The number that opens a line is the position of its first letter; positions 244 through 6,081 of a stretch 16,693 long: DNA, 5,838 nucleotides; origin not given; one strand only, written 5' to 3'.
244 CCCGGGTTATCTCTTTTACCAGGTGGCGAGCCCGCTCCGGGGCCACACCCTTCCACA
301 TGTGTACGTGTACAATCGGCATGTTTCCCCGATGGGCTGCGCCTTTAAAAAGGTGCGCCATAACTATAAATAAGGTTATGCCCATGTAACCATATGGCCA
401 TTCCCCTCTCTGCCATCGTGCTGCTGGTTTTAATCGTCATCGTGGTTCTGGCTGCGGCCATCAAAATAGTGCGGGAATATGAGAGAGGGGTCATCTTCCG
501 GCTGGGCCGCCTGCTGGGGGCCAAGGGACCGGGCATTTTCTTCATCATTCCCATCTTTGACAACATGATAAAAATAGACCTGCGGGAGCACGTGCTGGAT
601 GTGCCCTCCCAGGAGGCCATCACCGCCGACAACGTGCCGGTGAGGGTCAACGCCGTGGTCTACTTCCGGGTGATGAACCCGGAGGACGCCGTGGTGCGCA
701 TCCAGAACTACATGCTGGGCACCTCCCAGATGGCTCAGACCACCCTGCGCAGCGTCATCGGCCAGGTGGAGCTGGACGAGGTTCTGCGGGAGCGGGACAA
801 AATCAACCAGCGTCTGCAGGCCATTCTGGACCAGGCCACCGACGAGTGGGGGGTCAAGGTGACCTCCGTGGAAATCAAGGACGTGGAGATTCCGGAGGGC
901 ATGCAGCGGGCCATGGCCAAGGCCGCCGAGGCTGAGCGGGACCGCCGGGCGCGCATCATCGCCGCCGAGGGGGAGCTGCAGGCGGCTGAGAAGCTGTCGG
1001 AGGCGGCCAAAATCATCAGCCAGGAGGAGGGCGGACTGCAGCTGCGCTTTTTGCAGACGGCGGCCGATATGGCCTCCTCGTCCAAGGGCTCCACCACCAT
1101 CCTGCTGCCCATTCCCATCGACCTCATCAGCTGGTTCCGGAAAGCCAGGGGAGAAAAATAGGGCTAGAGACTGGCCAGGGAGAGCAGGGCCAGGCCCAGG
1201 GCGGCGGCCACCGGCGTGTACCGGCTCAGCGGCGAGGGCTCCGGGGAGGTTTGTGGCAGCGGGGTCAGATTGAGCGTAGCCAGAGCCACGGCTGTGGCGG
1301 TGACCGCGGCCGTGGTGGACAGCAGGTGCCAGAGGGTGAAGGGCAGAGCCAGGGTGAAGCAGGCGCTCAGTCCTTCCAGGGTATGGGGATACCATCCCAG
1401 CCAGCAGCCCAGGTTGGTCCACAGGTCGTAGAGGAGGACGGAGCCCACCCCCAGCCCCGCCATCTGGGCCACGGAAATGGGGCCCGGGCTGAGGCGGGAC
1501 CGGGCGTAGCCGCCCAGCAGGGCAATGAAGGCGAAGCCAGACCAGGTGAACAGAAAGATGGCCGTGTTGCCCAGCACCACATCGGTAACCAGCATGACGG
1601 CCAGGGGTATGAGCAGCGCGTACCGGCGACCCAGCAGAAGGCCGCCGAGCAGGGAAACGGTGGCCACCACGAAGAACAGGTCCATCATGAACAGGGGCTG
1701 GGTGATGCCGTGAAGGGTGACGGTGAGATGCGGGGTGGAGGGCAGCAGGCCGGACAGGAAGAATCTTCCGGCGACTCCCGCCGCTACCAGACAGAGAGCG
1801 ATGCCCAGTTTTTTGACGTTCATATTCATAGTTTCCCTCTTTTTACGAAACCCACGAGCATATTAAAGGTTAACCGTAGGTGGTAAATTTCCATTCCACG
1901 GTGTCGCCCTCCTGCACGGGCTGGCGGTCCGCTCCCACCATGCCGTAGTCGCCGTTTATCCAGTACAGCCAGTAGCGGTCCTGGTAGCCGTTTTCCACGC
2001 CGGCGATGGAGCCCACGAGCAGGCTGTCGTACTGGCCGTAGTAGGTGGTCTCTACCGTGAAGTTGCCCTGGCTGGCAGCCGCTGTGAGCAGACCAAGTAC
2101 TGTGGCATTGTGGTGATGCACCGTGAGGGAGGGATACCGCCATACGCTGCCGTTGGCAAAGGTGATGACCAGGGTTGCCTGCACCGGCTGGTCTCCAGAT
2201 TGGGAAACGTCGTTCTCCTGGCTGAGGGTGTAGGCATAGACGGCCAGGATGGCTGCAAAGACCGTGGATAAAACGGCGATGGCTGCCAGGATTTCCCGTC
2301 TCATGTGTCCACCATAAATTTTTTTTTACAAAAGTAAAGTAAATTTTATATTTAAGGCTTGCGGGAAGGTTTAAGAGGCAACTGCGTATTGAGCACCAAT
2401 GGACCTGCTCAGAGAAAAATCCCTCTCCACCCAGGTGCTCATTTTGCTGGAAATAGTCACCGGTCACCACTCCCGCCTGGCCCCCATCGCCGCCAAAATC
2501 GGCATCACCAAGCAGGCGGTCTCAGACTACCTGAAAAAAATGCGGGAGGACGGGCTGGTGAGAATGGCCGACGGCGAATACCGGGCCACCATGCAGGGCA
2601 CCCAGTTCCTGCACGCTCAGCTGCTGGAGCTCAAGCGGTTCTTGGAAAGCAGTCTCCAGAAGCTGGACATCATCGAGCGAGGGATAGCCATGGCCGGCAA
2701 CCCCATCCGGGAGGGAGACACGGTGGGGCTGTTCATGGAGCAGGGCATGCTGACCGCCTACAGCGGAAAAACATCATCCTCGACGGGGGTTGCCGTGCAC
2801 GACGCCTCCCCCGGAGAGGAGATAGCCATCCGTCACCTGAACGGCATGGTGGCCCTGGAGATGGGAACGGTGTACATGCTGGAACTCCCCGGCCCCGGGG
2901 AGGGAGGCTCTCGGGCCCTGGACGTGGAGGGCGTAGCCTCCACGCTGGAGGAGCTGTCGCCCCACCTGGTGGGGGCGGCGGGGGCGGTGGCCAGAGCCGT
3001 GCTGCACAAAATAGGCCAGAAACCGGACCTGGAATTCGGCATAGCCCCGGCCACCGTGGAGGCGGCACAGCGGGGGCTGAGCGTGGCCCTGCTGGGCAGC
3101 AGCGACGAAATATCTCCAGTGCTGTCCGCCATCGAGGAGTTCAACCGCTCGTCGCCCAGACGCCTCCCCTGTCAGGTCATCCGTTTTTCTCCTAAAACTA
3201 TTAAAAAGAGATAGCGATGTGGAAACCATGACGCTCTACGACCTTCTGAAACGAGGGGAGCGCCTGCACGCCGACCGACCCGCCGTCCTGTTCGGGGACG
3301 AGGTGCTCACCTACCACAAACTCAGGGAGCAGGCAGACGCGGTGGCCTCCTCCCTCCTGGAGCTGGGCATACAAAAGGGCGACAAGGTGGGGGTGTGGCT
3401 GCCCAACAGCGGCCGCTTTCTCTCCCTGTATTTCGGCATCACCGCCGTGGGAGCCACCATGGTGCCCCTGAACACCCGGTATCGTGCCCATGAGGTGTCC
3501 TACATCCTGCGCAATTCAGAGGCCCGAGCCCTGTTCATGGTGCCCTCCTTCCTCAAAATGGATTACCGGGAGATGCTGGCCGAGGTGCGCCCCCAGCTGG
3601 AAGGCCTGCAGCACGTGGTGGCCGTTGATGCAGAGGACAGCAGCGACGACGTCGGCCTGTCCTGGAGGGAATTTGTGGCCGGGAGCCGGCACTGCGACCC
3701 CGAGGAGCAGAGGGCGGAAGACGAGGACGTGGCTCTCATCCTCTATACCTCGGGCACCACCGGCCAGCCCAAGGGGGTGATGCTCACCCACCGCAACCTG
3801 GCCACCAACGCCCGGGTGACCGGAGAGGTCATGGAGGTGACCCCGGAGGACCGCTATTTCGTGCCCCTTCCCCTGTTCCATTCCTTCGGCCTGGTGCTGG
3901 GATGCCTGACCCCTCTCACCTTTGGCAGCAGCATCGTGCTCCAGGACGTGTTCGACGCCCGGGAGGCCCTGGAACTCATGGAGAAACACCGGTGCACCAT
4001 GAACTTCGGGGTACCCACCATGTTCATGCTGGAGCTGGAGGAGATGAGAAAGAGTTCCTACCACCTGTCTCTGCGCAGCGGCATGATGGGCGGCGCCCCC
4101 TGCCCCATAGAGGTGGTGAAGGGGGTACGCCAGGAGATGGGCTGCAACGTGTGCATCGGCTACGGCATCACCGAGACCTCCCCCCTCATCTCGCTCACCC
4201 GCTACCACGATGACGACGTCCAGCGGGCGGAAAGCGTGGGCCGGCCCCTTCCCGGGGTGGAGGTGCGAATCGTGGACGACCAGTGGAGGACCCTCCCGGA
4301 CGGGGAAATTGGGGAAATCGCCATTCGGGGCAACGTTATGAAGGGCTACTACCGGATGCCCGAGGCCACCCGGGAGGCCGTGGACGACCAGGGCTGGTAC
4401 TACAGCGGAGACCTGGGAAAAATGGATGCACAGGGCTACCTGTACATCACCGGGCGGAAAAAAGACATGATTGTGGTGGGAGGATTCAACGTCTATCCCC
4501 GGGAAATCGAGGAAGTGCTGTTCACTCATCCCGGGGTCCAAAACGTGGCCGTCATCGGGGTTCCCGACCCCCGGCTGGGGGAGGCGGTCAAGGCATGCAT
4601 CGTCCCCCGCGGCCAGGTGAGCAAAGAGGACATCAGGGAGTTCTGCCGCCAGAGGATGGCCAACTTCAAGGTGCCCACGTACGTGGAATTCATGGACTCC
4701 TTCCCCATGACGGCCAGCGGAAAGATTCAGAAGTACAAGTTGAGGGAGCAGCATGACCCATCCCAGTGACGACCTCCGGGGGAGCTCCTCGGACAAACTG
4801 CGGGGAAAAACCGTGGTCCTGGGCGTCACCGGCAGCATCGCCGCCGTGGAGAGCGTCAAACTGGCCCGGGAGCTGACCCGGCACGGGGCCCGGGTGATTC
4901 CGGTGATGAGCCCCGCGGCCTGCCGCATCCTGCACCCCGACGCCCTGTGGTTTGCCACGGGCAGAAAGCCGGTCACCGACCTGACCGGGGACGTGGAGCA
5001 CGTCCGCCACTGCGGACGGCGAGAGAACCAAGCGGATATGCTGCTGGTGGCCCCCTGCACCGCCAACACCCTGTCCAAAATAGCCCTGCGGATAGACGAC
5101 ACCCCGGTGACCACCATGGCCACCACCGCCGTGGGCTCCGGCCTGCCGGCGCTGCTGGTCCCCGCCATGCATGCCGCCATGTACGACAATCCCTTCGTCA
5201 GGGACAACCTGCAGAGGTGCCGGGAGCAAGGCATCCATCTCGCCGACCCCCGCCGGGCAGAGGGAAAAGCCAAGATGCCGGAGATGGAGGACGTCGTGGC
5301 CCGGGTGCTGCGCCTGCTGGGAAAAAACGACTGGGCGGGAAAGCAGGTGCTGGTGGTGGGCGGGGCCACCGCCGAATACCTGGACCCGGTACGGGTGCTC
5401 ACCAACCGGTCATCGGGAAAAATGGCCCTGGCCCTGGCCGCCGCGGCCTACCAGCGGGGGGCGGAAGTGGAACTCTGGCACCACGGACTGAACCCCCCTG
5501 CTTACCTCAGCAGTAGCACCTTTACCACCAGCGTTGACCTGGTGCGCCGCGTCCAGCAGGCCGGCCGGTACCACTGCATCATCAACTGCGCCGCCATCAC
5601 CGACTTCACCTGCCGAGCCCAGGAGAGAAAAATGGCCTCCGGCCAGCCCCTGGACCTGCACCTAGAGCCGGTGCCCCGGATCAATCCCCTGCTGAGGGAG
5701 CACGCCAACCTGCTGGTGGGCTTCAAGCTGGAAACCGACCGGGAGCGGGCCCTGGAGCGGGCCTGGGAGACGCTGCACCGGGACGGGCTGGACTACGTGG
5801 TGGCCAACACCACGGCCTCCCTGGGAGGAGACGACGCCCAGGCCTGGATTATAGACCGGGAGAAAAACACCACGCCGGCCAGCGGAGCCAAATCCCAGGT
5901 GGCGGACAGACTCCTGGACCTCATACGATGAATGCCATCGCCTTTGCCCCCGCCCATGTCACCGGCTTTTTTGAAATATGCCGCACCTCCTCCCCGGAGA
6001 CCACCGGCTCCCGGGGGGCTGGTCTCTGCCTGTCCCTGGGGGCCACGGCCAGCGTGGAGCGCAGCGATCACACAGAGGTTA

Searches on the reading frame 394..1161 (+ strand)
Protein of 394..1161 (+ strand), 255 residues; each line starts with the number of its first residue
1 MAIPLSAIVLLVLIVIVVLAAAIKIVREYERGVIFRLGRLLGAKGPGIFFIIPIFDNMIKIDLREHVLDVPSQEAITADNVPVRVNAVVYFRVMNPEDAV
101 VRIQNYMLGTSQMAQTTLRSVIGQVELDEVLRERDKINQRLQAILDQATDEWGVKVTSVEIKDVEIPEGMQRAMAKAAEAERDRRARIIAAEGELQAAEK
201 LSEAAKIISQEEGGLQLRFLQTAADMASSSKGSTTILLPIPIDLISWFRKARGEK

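Call 10: search_protein_families(library=pfam, proteins=[window:394-1161:+], max_evalue=0.01)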
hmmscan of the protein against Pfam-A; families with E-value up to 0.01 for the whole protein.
window:394-1161:+ (255 aa): 3 families
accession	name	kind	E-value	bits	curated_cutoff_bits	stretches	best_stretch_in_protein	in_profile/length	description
PF01145.31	Band_7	-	4.7e-42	144.4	23.6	1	24-194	1-175/176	SPFH domain / Band 7 family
PF13421.11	Band_7_1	-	0.0005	20.2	24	1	118-178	145-207/211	SPFH domain-Band 7 family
PF09970.15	DUF2204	-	0.0023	18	20.3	1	49-114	76-140/181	Nucleotidyl transferase of unknown function (DUF2204)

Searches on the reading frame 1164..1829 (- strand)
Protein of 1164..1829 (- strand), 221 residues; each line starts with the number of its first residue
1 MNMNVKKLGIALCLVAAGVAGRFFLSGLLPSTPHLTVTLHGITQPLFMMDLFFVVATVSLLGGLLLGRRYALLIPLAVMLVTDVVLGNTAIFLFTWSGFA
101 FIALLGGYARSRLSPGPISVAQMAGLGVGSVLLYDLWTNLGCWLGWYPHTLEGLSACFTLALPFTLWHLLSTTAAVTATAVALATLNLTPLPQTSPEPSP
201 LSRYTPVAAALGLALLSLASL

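Call 10: search_protein_families(library=pfam, proteins=[window:1164-1829:-], max_evalue=0.01)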
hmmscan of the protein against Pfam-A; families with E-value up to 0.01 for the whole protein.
window:1164-1829:- (221 aa): 1 family
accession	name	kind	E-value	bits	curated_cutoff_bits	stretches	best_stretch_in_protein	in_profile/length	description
PF20221.3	DUF6580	-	1.1e-23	84.7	27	1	34-185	25-154/162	Family of unknown function (DUF6580)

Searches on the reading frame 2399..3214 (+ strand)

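Call 6: search_protein_families(library=pfam, proteins=[window:2399-3214:+], max_evalue=0.01)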
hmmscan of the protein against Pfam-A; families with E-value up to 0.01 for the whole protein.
window:2399-3214:+ (271 aa): 10 families
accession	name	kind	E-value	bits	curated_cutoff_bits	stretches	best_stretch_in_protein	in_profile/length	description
PF25211.1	DUF7839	-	5.4e-17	62.3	27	1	153-247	2-94/101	Domain of unknown function (DUF7839)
PF14947.12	HTH_45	-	3.5e-05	24.2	25.5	1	16-72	11-67/77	Winged helix-turn-helix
PF12802.13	MarR_2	-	8e-05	23.2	27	1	11-55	6-51/61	MarR family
PF13412.12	HTH_24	-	0.00011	22.1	21.9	1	30-55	23-48/48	Winged helix-turn-helix DNA-binding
PF01022.26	HTH_5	-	0.00067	19.9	22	1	30-55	21-46/47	Bacterial regulatory protein, arsR family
PF25213.1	HVO_A0261_N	-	0.00069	19.9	35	1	20-71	20-71/86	HVO_A0261 N-terminal domain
PF13518.12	HTH_28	-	0.0015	19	25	1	23-58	12-46/52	Helix-turn-helix domain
PF13463.12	HTH_27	-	0.002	18.8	22.2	1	12-60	5-54/68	Winged helix DNA-binding domain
PF13545.12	HTH_Crp_2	-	0.0039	17.6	27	0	30-56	28-54/70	Crp-like helix-turn-helix domain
PF22451.2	NirdL-like_HTH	-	0.0065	16.5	27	0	29-55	21-47/47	Siroheme decarboxylase NirDL-like HTH domain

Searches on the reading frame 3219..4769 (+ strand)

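Call 6: search_protein_families(library=pfam, proteins=[window:3219-4769:+], max_evalue=0.01)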
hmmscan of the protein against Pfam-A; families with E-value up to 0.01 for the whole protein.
window:3219-4769:+ (516 aa): 2 families
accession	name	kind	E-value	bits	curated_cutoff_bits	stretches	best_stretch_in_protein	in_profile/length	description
PF00501.34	AMP-binding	-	1.7e-99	333.7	29.9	1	16-378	7-384/384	AMP-binding enzyme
PF13193.12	AMP-binding_C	-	3e-22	79.7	24.5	1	429-502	1-76/76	AMP-binding enzyme C-terminal domain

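Call 8: search_protein_families(library=ncbifam, proteins=[window:3219-4769:+], max_evalue=0.001)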
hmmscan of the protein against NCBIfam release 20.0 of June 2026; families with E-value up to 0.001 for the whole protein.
window:3219-4769:+ (516 aa): 111 families (the best 25 are shown)
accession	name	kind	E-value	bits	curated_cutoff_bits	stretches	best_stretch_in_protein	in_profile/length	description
NF009233.0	PRK12583.1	subfamily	6.1e-158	526.7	832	1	4-511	18-549/558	fatty acid CoA ligase family protein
NF004837.0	PRK06187.1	subfamily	2.1e-154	514.7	476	1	3-513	7-523/531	long-chain-fatty-acid--CoA ligase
NF005801.1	PRK07656.1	equivalog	2.7e-141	471.6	657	1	6-509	3-500/500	FadD3 family acyl-CoA ligase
NF006182.0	PRK08316.1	subfamily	8.2e-117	390.8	663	1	3-513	10-518/523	fatty acyl-CoA synthetase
NF004758.0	PRK06087.1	equivalog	2.2e-115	386.1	736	1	5-511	25-534/548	medium-chain fatty-acid--CoA ligase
NF005702.0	PRK07514.1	subfamily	2.7e-114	382.3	558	1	5-513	4-501/506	malonyl-CoA synthase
NF005307.0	PRK06839.1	equivalog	4.6e-108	362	748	1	14-512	12-493/496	o-succinylbenzoate--CoA ligase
NF006181.0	PRK08314.1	subfamily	4.3e-107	358.7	705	1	4-512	24-554/563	long-chain-fatty-acid--CoA ligase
NF004114.0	PRK05605.1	equivalog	8.4e-105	351.2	766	2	147-511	196-568/575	long-chain-fatty-acid--CoA ligase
NF002966.0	PRK03640.1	equivalog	1.2e-101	340.7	556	1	8-512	6-480/483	o-succinylbenzoate--CoA ligase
NF004808.0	PRK06155.1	equivalog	2.9e-100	336.1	722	1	3-511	20-521/542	ATP-dependent acyl-CoA ligase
TIGR03208.1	cyc_hxne_CoA_lg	equivalog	3.1e-99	333.1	792.3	1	29-510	53-538/538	cyclohexanecarboxylate-CoA ligase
NF005676.0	PRK07470.1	equivalog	1.3e-98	331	774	1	3-511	19-528/544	acyl-CoA synthetase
NF004814.0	PRK06164.1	equivalog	6.3e-98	328.7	677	1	4-511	10-529/540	acyl-CoA synthetase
NF052269.1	Staph_lig_FadD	equivalog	7.7e-98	328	650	1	7-510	3-491/499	long-chain-fatty-acid--CoA ligase FadD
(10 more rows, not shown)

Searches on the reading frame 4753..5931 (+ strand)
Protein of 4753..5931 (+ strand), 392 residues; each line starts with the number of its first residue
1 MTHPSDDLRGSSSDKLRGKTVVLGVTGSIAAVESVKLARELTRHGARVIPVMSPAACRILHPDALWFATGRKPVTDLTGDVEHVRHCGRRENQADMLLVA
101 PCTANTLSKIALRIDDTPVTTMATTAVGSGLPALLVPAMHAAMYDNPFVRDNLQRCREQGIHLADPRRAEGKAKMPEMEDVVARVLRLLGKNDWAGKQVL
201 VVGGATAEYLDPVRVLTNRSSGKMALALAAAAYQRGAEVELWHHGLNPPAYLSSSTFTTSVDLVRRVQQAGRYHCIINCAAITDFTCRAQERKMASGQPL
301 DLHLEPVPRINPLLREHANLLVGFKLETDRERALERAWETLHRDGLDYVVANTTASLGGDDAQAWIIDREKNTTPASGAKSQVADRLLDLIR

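Call 6: search_protein_families(library=pfam, proteins=[window:4753-5931:+], max_evalue=0.01)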
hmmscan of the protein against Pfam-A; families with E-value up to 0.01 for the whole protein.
window:4753-5931:+ (392 aa): 2 families
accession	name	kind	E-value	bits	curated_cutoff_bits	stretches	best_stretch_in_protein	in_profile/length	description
PF04127.22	DFP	-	1.8e-38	132.6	22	1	194-366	1-185/186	DNA/pantothenate metabolism flavoprotein C-terminal domain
PF02441.25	Flavoprotein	-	2.7e-29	102.3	22.7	1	19-188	1-161/162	Flavoprotein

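Call 8: search_protein_families(library=ncbifam, proteins=[window:4753-5931:+], max_evalue=0.001)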
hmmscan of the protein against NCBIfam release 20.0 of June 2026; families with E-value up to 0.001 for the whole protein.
window:4753-5931:+ (392 aa): 11 families
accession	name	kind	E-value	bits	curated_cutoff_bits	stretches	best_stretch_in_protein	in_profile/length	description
TIGR00521.1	coaBC_dfp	equivalog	6.4e-98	328.3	219.7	1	17-391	2-391/392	bifunctional phosphopantothenoylcysteine decarboxylase/phosphopantothenate--cysteine ligase CoaBC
TIGR02113.1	coaC_strep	equivalog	2.6e-21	76.2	261.4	1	19-169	1-151/177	phosphopantothenoylcysteine decarboxylase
NF005231.0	PRK06732.1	equivalog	4.5e-14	52.8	265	2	198-288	2-97/229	phosphopantothenate--cysteine ligase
TIGR02114.1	coaB_strep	equivalog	3.8e-11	43.2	217.2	1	198-289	2-98/228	phosphopantothenate--cysteine ligase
NF007199.0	PRK09620.1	equivalog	7.2e-11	41.9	248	1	196-387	3-215/229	hypothetical protein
NF006161.0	PRK08305.1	equivalog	4.4e-10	39.5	156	1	15-126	2-117/196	dipicolinate synthase subunit B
TIGR02699.1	archaeo_AfpA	hypoth_equivalog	1.3e-07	31.4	192.45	1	94-138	79-123/174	archaeoflavoprotein AfpA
TIGR02852.1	spore_dpaB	equivalog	2.9e-06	26.8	229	1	21-135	3-121/187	dipicolinate synthase subunit B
TIGR02700.1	flavo_MJ0208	hypoth_equivalog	6.8e-06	25.5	251.35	1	93-139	85-131/234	dihydromethanopterin reductase (acceptor)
TIGR00421.1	ubiX_pad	subfamily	4.9e-05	23.2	108.9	1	21-124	2-106/181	UbiX family flavin prenyltransferase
NF004685.0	PRK06029.1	subfamily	0.00079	19.6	188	0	19-124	2-109/187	UbiX family flavin prenyltransferase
